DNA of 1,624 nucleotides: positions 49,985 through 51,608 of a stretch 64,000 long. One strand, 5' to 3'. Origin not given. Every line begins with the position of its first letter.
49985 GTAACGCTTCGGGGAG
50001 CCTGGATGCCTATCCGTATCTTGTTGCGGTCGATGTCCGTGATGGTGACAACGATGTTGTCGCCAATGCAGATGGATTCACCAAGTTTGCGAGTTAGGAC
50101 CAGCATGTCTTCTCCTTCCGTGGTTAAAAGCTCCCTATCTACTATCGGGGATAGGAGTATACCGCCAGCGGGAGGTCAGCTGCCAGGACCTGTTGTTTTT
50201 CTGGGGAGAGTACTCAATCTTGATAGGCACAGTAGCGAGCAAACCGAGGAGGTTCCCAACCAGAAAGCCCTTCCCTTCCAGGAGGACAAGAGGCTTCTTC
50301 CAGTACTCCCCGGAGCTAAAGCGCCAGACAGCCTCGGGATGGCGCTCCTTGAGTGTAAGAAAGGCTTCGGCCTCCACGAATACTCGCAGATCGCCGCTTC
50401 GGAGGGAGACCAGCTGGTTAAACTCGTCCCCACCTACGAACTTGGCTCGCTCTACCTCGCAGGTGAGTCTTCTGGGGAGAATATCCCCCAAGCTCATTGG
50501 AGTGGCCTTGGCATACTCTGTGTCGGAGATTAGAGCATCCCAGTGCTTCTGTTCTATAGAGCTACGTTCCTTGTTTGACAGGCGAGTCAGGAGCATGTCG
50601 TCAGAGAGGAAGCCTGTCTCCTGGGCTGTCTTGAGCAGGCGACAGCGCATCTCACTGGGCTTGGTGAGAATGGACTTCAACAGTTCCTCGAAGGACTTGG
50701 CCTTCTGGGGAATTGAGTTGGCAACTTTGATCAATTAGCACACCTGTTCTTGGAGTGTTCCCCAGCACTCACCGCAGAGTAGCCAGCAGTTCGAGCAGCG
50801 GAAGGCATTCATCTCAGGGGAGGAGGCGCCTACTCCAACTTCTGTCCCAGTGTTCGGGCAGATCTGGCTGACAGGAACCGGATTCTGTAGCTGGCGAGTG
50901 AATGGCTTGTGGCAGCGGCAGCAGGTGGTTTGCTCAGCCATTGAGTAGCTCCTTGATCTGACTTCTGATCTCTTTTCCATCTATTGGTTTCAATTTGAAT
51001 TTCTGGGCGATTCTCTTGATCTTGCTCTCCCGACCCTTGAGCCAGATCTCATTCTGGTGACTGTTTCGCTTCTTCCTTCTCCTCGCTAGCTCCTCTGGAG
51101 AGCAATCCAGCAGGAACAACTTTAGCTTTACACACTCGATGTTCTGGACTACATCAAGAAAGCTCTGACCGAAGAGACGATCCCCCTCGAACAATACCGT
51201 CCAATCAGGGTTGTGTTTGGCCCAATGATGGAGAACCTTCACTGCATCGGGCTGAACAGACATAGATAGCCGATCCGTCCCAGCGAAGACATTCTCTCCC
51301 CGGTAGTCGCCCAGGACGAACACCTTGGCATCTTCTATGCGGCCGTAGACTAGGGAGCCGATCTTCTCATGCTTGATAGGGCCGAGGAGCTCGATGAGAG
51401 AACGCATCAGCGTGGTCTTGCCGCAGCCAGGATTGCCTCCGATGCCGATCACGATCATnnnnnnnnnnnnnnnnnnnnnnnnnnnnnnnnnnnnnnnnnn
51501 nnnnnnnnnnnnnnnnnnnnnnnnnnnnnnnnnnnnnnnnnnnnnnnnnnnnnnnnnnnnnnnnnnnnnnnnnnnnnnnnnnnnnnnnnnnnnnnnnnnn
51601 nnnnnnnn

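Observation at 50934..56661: Seven-gene enzyme cassette (kinase / HxD..H oxygenase-like / ParB-like / unknown / FAD oxidase / radical SAM / amidoligase-like): candidate DNA or nucleotide hypermodification pathway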

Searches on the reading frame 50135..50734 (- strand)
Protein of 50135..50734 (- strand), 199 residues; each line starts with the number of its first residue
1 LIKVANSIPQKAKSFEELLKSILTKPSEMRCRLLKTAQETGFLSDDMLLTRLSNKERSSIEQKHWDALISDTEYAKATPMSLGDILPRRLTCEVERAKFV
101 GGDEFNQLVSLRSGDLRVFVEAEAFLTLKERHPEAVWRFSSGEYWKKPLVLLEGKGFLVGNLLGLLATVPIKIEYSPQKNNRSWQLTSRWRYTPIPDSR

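Call 7: search_protein_families(library=pfam, proteins=[window:50135-50734:-], max_evalue=0.01)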
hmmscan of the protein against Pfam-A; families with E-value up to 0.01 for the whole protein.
window:50135-50734:- (199 aa): 0 families

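Call 111: search_protein_families(library=pfam, proteins=[window:50135-50734:-], max_evalue=1)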
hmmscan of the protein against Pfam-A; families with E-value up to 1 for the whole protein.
window:50135-50734:- (199 aa): 0 families

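Call 117: search_protein_representatives(protein=window:50135-50734:-)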
Query: 199 residues. Proteins with E-value up to 0.001 (for the whole library): 52; up to 1e-10: 36; up to 1e-30: 13. The best 52 are listed.
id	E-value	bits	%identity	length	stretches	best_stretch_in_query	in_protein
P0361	2.2e-127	438.8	99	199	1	1-199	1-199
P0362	2.2e-43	164.8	45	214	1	3-176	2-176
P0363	1.7e-42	162.0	45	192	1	3-185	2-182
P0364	1.7e-41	158.7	46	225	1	2-179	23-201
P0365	4.7e-39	150.7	43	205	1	3-193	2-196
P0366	1.0e-38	149.6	46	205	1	3-177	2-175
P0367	3.4e-38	147.9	42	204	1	3-194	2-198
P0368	4.4e-37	144.3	43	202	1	9-179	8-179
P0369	1.0e-36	143.1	42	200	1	4-176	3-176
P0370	1.3e-36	142.7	44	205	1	3-179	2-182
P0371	1.0e-33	133.3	41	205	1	6-172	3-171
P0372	1.4e-32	129.6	40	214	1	6-178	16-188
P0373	2.6e-31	125.5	41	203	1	6-182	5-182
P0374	1.1e-30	123.4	41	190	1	14-174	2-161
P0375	1.5e-29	119.7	36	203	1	3-192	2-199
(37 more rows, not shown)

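Call 119: search_solved_structures(query=A5, max_evalue=1)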
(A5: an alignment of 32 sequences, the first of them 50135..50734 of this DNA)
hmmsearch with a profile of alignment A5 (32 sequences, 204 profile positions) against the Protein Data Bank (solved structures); distinct sequences matched with E-value up to 1: 1.
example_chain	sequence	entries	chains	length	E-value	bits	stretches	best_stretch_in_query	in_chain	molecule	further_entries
9db5_A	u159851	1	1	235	0.76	12.4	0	81-116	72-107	Transcription factor ETV6,DARPin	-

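Call 120: search_protein_families(library=phrogs, alignment_id=A5, max_evalue=0.01)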
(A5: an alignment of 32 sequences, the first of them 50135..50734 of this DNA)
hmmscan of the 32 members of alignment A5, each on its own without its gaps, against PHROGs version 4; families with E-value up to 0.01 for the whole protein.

A. member 1, window:50135-50734:- (199 aa): 0 families

B. families by the number of members that match (of 32 scanned): 0 families

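Call 121: find_encoding_contigs(protein=P0365, flank=7000, max_places=2)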
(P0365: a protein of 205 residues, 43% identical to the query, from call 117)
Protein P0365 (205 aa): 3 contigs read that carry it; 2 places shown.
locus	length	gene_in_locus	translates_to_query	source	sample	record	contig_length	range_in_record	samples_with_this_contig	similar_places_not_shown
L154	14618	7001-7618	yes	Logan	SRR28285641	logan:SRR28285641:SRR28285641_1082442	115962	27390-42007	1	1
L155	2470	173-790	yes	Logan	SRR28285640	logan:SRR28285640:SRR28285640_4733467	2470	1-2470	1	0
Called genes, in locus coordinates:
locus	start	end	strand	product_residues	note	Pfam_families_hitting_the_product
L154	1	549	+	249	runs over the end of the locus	PF18724:ADDT (weak)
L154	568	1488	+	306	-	PF01266:DAO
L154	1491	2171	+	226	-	-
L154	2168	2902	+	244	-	-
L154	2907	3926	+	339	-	PF12851:Tet_JBP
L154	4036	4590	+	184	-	PF13238:AAA_18 (weak), PF13671:AAA_33 (faint), PF18751:Ploopntkinase3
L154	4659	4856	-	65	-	PF13384:HTH_23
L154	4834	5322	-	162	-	PF00239:Resolvase (weak)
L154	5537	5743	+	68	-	-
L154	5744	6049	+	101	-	-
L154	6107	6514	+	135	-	-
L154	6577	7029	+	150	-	-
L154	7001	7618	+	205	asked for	-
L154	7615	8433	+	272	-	-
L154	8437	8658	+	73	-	-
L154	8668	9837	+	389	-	-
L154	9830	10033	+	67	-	-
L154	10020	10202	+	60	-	-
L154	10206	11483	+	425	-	PF03167:UDG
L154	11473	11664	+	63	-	-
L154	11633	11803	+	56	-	-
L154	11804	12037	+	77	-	-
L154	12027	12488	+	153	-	-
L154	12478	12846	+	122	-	-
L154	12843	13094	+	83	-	-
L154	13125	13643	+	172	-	-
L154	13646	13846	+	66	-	-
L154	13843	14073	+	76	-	-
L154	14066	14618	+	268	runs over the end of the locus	PF02511:Thy1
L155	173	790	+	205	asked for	-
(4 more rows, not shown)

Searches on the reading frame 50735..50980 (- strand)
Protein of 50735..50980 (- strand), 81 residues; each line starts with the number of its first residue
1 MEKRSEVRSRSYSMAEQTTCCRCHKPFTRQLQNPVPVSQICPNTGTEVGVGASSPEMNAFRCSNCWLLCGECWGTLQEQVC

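Call 61: search_protein_families(library=pfam, proteins=[window:50735-50980:-], max_evalue=0.01)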
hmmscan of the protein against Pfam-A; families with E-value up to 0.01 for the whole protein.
window:50735-50980:- (81 aa): 0 families

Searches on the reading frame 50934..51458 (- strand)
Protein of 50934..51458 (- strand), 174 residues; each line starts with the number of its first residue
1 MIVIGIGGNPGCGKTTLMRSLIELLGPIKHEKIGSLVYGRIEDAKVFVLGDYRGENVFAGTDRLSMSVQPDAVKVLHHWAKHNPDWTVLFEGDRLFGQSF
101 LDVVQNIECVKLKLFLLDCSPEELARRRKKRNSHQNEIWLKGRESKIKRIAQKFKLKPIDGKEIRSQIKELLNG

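Call 3: search_protein_families(library=pfam, proteins=[window:50934-51458:-], max_evalue=1)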
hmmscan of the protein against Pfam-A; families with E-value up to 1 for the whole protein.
window:50934-51458:- (174 aa): 29 families (the best 25 are shown)
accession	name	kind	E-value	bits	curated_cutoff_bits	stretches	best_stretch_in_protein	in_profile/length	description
PF18751.7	Ploopntkinase3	-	6.3e-11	42.6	27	1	6-165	8-169/187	P-loop Nucleotide Kinase3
PF13238.12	AAA_18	-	2.2e-10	41.5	29.4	1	4-145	1-124/128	AAA domain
PF13207.12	AAA_17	-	1.7e-06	28.8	27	1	8-134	2-125/136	AAA domain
PF13671.12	AAA_33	-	0.00045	21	27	1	6-137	4-124/143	AAA domain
PF00005.33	ABC_tran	-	0.00074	20.6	25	1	3-51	13-43/137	ABC transporter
PF00485.24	PRK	-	0.0012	19.2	22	1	3-29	1-29/196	Phosphoribulokinase / Uridine kinase family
PF19993.5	DO-GTPase2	-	0.0024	18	27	1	2-26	1-25/226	Double-GTPase 2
PF24883.2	NPHP3_N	-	0.003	18.2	24.8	1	6-26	27-47/164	Nephrocystin 3, N-terminal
PF00910.28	RNA_helicase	-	0.01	16.7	21.5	1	6-59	3-54/105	RNA helicase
PF03205.20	MobB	-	0.013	15.8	26.6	1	3-25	1-23/133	Molybdopterin guanine dinucleotide synthesis protein B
PF05729.18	NACHT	-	0.014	15.6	26.7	1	5-26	4-25/167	NACHT domain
PF01637.24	ATPase_2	-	0.021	15.1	33.2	1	6-29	25-48/225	ATPase domain predominantly from Archaea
PF01443.25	Viral_helicase1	-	0.021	15.1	21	1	7-24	4-21/228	Viral superfamily 1 RNA helicase core domain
PF20720.3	nSTAND3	-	0.025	14.7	27.2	1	6-23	22-39/155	Novel STAND NTPase 3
PF00004.35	AAA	-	0.026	15.4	21.2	1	8-26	5-23/131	ATPase family associated with various cellular activities (AAA)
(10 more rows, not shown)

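Call 4: search_protein_families(library=phrogs, proteins=[window:50934-51458:-], max_evalue=0.01)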
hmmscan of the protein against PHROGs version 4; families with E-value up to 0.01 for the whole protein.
window:50934-51458:- (174 aa): 5 families
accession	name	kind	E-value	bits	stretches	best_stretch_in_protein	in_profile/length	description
phrog_800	-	head and packaging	2.4e-15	57.1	1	3-163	34-195/511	terminase small subunit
phrog_761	-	other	0.00028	21.6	0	1-26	19-44/362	thymidylate kinase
phrog_293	-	moron, auxiliary metabolic gene and host takeover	0.0018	17.3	1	3-29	165-191/1058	ABC transporter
phrog_1815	-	other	0.0019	19.4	0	6-26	8-28/197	guanylate kinase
phrog_325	-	DNA, RNA and nucleotide metabolism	0.0036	16.6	1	4-28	493-517/986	Dda-like helicase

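Call 48: search_protein_families(library=ncbifam, proteins=[window:50934-51458:-], max_evalue=0.1)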
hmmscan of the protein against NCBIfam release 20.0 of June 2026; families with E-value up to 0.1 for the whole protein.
window:50934-51458:- (174 aa): 15 families
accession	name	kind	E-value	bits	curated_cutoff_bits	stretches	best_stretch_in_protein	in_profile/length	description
NF000514.1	ABCF_OptrA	exception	0.00013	20.4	1450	1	80-171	225-316/655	ABC-F type ribosomal protection protein OptrA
NF005655.0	PRK07429.1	subfamily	0.00029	20.1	236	1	2-27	9-34/326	phosphoribulokinase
NF010248.0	PRK13695.1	equivalog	0.0059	16.3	156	1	3-26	5-28/180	NTPase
NF007921.0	PRK10636.1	equivalog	0.006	14.9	917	1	69-171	181-283/638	ABC transporter ATP-binding protein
NF006743.0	PRK09270.1-2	equivalog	0.018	14.1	227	1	3-26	30-53/217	nucleoside/nucleotide kinase family protein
TIGR03015.1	pepcterm_ATPase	hypoth_equivalog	0.024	14.1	324.5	0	5-26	47-68/269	XrtA/PEP-CTERM system-associated ATPase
TIGR00235.1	udk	equivalog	0.037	13.7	220.3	1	2-26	7-31/207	uridine kinase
NF004018.0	PRK05480.1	equivalog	0.041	13.3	180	1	1-34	6-36/210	uridine kinase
TIGR00231.1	small_GTP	domain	0.052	13.3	42.5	0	2-22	4-24/164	GTP-binding protein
TIGR04569.1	arch_SelU_Cterm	equivalog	0.056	13.3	180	0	1-119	1-107/217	selenouridine synthase SelU-like subunit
TIGR02881.1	spore_V_K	equivalog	0.059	12.4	422.95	1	7-55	48-92/261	stage V sporulation protein K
TIGR00750.1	lao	equivalog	0.069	12.3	240.75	0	3-25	36-58/300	methylmalonyl Co-A mutase-associated GTPase MeaB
TIGR01448.2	helicase_RecD2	equivalog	0.071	11.2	500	1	6-27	336-357/713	SF1B family DNA helicase RecD2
NF003012.0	PRK03839.1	equivalog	0.091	12.7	152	0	3-26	2-25/180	putative kinase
TIGR02173.1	cyt_kin_arch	equivalog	0.098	12.6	102.1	0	2-25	1-24/169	(d)CMP kinase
